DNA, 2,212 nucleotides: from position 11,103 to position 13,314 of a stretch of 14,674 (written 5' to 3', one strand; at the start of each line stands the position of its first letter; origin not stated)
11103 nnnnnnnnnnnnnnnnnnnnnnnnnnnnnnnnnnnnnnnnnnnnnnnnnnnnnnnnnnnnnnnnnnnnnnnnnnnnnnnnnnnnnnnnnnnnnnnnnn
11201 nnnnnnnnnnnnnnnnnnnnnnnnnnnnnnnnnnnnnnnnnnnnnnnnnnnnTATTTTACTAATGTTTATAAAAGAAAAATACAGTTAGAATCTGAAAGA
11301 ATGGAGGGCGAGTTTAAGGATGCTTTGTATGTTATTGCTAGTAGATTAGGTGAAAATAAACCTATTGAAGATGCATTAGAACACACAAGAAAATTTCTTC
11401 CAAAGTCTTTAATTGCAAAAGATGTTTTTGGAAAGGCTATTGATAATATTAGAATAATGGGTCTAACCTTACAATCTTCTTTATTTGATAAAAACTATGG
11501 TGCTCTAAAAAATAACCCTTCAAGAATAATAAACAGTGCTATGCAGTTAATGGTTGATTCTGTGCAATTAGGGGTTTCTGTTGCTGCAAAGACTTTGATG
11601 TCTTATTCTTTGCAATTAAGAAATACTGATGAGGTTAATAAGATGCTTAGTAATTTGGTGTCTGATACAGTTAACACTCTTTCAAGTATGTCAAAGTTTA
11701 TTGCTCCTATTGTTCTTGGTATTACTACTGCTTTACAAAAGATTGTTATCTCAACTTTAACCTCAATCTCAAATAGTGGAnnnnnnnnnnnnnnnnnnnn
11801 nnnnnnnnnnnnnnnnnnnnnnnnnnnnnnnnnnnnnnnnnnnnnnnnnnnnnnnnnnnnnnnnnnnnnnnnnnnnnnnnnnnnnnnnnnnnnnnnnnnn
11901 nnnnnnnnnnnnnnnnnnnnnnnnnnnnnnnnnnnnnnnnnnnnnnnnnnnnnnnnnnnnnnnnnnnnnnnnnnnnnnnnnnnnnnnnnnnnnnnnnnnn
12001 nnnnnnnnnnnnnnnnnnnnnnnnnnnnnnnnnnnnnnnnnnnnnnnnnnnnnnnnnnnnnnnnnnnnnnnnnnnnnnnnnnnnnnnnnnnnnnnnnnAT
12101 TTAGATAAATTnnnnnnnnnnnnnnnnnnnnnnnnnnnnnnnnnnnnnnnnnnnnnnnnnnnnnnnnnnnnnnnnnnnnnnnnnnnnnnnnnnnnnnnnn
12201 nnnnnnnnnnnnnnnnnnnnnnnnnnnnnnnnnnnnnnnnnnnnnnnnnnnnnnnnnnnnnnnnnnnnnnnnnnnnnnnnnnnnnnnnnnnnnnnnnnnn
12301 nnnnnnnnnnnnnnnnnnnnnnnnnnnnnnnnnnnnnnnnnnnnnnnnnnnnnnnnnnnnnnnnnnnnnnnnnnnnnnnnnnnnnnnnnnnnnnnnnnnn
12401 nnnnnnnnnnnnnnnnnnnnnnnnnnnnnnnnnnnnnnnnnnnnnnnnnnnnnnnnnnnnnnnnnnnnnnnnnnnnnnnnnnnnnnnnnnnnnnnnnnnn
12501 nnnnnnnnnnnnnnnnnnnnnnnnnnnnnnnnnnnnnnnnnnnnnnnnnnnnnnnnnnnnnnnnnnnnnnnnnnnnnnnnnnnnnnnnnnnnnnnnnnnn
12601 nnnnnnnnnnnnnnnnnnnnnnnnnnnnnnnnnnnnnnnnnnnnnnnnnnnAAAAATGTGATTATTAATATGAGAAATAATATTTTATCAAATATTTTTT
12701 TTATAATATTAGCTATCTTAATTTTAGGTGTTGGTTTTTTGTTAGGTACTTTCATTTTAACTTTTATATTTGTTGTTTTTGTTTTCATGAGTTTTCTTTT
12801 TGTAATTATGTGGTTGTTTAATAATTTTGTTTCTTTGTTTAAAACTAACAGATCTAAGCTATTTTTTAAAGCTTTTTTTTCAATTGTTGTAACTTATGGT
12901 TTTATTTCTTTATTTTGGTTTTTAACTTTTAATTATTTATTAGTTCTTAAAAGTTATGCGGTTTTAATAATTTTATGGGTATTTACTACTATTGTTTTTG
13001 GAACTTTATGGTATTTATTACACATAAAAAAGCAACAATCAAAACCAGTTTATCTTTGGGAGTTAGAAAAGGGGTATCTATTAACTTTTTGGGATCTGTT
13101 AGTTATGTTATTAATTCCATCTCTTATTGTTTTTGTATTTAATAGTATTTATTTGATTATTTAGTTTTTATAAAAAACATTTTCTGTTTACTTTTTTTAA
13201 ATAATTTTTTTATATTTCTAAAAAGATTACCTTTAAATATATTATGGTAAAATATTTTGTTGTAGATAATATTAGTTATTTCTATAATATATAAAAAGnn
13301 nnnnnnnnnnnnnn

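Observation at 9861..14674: Type IV pilus-like locus with an oversized platform protein and four class III signal-peptide proteins but no visible ATPase or prepilin peptidase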

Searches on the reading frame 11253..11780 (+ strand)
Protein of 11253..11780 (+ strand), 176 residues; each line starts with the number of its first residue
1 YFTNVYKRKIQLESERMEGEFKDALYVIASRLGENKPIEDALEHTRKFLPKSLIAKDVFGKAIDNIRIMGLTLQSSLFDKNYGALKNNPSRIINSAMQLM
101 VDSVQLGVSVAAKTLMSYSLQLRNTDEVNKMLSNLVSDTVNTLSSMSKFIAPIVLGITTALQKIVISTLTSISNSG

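Call 49: predict_structure(alignment_id=A2)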
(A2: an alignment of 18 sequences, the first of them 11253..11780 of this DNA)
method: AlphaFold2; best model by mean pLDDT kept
length: 176 residues; sequences in the alignment: 18
mean_pLDDT: 66.5   pTM: 0.54
mean pLDDT of the five models: 66.5, 60.0, 55.1, 50.4, 40.7
residues with pLDDT >= 90: 0; 70-90: 90; 50-70: 57; < 50: 29
segments of 3 or more residues with pLDDT < 50: 143-155
pLDDT, mean of each block of 10 residues (from residue 1): 69 76 72 69 82 85 81 83 81 75 67 50 50 51 45 50 53 52
secondary structure, 60 per line:
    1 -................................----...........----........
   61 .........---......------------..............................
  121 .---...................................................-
elements in order: H2-33 H38-48 H53-69 H73-78 H91-121 H125-175

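Call 54: fold_search(model_id=the predicted structure, library=pdb)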
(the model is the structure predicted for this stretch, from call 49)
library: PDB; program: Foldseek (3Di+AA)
matches with E <= 10: 26; with E <= 0.001: 0
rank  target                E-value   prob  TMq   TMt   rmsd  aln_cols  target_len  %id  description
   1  5jre_B                1.9e+00  0.06  0.17  0.17  16.8       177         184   12  Crystal structure of NeC3PO in complex with ssDNA. (released 2016-09-28)
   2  5jrc_A                2.6e+00  0.05  0.17  0.16  16.8       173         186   13  Crystal structure of NeC3PO in complex with ssRNA. (released 2016-09-28)
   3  6e6a_A                3.1e+00  0.05  0.23  0.24  15.9       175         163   18  Triclinic crystal form of IncA G144A point mutant (released 2019-07-10)
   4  3c1q_A                3.3e+00  0.21  0.32  0.45  14.8       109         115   16  The three-dimensional structure of the cytoplasmic domains of EpsF from the Type 2 Secretion System of Vibrio cholerae (released 2009-02-03)
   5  5nbg_A                3.3e+00  0.20  0.35  0.53   9.1       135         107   14  Structure of the cytoplasmic domain I of OutF in the D. dadantii type II secretion system (released 2018-03-21)
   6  2vmb_B                6.1e+00  0.15  0.38  0.54  12.8       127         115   16  The three-dimensional structure of the cytoplasmic domains of EpsF from the Type 2 Secretion System of Vibrio cholerae (released 2009-02-10)
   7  2vma_A                6.4e+00  0.12  0.31  0.42  14.9       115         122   12  The three-dimensional structure of the cytoplasmic domains of EpsF from the Type 2 Secretion System of Vibrio cholerae (released 2009-02-10)
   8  3hiu_D                6.4e+00  0.03  0.20  0.22  20.0       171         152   12  The crystal structure of protein (XCC3681) from Xanthomonas campestris pv. campestris str. ATCC 33913 (released 2009-07-14)
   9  6ixe                  6.8e+00  0.04  0.21  0.18  22.0       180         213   13  Crystal structure of SeMet apo SH3BP5 (I41) (released 2019-03-20)
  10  5sxb_B                6.8e+00  0.03  0.19  0.16  24.6       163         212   11  Crystal Structure of PI3Kalpha in complex with fragment 23 (released 2017-02-15)
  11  1key_C                7.2e+00  0.04  0.26  0.23  15.2       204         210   11  Crystal Structure of Mouse Testis/Brain RNA-binding Protein (TB-RBP) (released 2002-07-03)
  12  6n63                  7.2e+00  0.03  0.21  0.25  16.0       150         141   13  Crystal structure of an Iron binding protein (released 2019-07-17)
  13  4tsk                  7.2e+00  0.01  0.18  0.11  15.1       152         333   15  Ketol-acid reductoisomerase from Alicyclobacillus acidocaldarius (released 2014-07-09)
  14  3ok8_A                7.6e+00  0.03  0.21  0.18  23.8       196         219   15  I-BAR OF PinkBAR (released 2011-07-13)
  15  7xge_E                8.0e+00  0.06  0.30  0.33  13.2       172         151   13  Crystal structure of MCL-1 in complex with computationally designed inhibitor protein (released 2022-07-20)
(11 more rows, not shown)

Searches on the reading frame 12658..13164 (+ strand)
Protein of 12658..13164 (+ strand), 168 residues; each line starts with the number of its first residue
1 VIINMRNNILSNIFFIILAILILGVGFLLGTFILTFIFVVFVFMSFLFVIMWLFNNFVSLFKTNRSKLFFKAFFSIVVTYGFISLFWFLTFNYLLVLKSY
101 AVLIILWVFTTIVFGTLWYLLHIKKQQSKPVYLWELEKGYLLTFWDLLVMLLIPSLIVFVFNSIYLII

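Call 6: search_protein_families(library=pfam, proteins=[window:12658-13164:+], max_evalue=1)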
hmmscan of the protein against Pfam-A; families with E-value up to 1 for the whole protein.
window:12658-13164:+ (168 aa): 0 families

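Call 7: search_protein_families(library=ncbifam, proteins=[window:12658-13164:+], max_evalue=1)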
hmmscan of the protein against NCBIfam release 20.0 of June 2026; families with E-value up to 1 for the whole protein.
window:12658-13164:+ (168 aa): 0 families
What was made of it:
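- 12670..13164 (+): Polytopic membrane protein (164 aa; 168 aa from the GTG at 12658), about 4 TM helices, unknown role. It is present only in the window's clade. No family hit (calls 6, 7).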
